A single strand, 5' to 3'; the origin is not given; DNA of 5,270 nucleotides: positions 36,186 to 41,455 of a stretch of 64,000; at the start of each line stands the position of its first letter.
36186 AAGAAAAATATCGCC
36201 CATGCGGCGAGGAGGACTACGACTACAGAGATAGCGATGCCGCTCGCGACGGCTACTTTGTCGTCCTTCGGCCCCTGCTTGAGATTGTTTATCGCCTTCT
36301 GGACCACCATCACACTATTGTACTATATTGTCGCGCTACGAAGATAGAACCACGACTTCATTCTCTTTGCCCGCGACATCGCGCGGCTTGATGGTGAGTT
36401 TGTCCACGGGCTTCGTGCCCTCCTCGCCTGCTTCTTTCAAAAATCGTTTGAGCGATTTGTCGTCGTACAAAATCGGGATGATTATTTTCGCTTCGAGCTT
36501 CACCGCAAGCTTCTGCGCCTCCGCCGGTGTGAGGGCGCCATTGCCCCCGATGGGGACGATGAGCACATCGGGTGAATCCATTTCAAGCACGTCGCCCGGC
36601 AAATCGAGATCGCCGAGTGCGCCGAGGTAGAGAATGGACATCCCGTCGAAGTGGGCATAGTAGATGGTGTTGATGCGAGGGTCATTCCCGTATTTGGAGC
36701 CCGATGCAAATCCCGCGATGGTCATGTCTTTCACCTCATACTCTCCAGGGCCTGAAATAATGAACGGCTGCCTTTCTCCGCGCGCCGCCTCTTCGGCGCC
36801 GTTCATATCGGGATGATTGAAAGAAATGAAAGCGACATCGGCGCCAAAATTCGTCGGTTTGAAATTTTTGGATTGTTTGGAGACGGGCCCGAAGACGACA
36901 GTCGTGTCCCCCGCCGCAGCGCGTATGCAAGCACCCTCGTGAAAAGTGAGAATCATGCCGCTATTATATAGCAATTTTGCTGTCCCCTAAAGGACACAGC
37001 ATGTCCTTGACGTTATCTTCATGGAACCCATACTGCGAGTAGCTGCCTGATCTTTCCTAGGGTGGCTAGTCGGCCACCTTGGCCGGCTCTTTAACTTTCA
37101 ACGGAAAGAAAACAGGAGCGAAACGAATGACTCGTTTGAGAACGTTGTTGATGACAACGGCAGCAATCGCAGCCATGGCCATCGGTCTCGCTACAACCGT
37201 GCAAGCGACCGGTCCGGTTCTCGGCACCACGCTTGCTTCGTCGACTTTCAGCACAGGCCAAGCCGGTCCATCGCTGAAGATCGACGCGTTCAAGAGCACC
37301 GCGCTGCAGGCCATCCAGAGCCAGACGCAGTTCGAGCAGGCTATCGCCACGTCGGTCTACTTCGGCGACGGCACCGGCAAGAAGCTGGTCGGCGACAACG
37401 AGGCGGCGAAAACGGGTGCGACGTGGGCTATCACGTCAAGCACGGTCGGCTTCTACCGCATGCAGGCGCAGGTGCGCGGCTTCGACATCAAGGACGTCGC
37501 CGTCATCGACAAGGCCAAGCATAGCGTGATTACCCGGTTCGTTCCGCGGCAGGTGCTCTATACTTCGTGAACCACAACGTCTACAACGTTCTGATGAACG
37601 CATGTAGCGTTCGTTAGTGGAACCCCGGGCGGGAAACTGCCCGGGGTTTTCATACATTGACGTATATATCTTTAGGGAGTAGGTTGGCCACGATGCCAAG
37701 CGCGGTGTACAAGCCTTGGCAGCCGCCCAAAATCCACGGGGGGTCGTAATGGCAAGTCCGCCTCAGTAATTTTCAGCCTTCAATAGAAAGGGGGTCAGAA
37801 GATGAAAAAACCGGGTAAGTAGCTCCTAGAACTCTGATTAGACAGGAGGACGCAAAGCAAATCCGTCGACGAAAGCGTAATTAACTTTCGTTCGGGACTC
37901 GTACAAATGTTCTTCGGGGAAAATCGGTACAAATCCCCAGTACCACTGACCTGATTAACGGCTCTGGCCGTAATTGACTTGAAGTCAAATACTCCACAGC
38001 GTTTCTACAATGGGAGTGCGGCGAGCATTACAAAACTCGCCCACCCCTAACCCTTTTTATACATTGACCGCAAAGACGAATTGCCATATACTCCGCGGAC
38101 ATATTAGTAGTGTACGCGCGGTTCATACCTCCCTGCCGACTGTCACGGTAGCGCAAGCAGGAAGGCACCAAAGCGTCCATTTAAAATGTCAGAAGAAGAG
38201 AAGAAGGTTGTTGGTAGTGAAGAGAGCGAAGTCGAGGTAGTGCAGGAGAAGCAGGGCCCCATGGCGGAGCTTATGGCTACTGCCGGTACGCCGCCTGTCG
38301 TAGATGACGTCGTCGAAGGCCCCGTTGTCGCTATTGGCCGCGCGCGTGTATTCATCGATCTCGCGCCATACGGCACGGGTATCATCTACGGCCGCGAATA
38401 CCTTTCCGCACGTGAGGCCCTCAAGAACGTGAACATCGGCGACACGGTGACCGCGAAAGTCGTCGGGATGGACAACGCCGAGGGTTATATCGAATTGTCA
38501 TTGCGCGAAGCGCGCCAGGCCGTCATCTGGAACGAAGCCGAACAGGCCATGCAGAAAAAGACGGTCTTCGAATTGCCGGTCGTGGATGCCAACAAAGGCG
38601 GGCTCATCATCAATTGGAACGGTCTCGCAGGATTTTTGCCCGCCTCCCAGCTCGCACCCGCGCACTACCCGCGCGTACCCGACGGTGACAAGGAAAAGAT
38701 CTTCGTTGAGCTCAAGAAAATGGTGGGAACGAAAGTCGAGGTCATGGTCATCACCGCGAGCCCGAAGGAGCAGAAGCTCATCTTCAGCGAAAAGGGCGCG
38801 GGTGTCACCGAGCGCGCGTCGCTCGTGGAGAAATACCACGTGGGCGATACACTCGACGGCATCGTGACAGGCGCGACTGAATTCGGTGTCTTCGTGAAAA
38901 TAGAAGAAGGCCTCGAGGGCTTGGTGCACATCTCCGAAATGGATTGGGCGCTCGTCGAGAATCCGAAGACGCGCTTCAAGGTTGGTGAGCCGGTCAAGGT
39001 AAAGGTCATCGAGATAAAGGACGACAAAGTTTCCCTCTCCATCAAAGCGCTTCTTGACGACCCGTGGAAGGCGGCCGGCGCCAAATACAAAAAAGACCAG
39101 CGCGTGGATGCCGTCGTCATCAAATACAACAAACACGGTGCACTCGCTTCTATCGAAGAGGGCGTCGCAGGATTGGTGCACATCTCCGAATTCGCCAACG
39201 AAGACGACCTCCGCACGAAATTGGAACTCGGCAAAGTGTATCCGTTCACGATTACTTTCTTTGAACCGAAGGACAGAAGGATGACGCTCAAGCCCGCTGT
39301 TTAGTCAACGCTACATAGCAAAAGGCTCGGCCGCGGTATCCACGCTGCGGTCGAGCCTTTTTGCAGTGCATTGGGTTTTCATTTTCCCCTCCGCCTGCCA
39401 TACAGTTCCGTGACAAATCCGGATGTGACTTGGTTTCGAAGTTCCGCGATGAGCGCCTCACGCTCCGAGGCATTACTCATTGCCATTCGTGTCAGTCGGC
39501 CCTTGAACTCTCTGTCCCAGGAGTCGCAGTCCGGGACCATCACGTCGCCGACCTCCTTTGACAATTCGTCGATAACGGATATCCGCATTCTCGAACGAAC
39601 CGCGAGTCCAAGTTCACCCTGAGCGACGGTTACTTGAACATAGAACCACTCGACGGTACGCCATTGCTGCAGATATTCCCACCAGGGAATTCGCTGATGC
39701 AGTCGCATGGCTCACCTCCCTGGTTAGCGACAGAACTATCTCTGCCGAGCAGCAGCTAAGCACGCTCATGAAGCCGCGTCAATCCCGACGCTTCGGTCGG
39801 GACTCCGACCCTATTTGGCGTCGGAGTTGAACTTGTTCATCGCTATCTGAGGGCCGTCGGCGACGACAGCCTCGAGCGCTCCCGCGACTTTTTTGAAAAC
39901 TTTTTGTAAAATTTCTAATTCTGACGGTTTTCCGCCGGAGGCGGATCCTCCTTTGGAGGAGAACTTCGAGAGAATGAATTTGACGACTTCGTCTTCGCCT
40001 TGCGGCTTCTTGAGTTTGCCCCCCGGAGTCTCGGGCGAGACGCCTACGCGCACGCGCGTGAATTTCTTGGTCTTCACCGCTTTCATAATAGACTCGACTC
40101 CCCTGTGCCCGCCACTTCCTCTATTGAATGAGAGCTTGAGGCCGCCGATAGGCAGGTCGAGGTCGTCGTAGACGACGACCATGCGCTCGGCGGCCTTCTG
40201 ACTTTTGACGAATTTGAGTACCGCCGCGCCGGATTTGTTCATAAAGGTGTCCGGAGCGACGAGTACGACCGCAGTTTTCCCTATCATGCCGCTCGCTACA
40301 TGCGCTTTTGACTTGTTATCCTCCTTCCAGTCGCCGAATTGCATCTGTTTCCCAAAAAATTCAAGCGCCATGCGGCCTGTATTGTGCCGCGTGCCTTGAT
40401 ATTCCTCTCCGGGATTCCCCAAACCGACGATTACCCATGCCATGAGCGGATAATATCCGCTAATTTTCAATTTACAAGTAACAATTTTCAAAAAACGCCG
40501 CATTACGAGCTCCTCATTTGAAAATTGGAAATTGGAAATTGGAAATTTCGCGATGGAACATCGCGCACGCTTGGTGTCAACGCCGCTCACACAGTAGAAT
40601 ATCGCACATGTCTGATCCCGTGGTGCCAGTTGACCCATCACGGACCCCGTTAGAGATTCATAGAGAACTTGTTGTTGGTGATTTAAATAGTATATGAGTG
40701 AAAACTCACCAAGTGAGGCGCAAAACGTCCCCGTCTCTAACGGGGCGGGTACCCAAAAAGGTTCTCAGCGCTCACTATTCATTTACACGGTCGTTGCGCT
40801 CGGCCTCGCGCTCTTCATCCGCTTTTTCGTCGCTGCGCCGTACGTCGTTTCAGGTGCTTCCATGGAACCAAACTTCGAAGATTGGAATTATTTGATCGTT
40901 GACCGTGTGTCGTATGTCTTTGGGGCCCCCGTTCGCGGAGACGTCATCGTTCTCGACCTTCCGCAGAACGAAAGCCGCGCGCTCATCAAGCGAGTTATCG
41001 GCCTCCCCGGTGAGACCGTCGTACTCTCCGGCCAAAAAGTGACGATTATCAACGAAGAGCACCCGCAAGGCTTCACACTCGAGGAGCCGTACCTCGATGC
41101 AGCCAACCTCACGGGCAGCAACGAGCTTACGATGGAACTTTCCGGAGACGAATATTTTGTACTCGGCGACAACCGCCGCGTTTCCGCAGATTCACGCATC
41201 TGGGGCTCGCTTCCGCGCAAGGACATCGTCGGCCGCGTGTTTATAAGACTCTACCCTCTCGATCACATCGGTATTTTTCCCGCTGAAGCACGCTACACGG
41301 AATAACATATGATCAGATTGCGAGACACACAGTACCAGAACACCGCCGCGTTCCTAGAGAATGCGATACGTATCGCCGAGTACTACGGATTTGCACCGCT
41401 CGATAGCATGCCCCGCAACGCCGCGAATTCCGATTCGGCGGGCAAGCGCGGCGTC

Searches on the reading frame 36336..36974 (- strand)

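Call 83: search_protein_families(library=pfam, proteins=[window:36336-36974:-], max_evalue=0.0001)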
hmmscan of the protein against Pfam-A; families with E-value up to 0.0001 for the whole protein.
window:36336-36974:- (212 aa): 1 family
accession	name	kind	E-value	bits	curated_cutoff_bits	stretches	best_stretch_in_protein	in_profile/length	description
PF13483.12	Lactamase_B_3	-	1.3e-21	77.7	24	1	9-168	2-159/160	Beta-lactamase superfamily domain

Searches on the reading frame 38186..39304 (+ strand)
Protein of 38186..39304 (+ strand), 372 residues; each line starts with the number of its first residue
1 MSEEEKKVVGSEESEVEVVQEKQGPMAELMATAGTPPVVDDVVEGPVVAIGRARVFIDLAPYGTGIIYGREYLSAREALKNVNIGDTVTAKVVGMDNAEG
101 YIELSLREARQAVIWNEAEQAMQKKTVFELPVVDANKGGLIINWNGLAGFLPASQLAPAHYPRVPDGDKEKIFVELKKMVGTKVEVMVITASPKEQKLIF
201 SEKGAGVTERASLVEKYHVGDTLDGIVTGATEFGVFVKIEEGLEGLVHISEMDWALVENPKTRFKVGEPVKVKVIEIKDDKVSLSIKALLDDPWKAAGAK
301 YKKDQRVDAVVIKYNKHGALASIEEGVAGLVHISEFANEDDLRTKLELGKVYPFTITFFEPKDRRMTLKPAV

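Call 83: search_protein_families(library=pfam, proteins=[window:38186-39304:+], max_evalue=0.0001)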
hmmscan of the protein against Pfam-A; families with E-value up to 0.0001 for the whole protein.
window:38186-39304:+ (372 aa): 4 families
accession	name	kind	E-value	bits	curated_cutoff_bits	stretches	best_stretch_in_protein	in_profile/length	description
PF00575.29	S1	-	2.3e-40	137.2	22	3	217-287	2-74/74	S1 RNA binding domain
PF23459.1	S1_RRP5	-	1.1e-13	52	27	1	220-285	4-71/72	RRP5 S1 domain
PF21543.3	CvfB_2nd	-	1.1e-05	25.7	27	0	77-107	46-75/76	Virulence regulatory factor CvfB, second domain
PF21710.3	Spt6_S1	-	1.4e-05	25.7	27.5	0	76-109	56-89/91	Spt6, S1/OB domain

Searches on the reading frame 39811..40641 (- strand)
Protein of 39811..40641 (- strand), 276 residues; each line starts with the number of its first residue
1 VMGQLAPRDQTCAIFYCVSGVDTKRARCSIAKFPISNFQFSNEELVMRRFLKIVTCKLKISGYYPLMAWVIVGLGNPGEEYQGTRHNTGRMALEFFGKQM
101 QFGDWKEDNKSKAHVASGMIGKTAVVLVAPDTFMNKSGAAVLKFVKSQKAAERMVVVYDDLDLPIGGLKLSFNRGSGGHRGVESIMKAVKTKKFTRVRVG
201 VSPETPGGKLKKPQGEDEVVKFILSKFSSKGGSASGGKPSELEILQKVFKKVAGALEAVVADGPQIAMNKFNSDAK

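Call 83: search_protein_families(library=pfam, proteins=[window:39811-40641:-], max_evalue=0.0001)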
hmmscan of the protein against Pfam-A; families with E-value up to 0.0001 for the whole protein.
window:39811-40641:- (276 aa): 1 family
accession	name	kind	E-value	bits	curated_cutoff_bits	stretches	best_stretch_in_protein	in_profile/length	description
PF01195.25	Pept_tRNA_hydro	-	3.5e-48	164.3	27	1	70-272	1-183/183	Peptidyl-tRNA hydrolase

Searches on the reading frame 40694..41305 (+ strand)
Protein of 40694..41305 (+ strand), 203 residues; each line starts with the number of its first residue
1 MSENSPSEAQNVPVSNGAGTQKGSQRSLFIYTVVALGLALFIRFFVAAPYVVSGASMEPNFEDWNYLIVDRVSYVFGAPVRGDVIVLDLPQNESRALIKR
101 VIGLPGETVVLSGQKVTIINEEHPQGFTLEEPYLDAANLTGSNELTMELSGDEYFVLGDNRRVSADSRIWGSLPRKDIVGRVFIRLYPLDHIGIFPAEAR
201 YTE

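Call 83: search_protein_families(library=pfam, proteins=[window:40694-41305:+], max_evalue=0.0001)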
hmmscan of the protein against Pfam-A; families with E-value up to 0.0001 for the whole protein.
window:40694-41305:+ (203 aa): 1 family
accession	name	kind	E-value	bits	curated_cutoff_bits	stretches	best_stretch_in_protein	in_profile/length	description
PF10502.14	Peptidase_S26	-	4.7e-42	144.2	22.9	1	28-186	4-167/168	Signal peptidase, peptidase S26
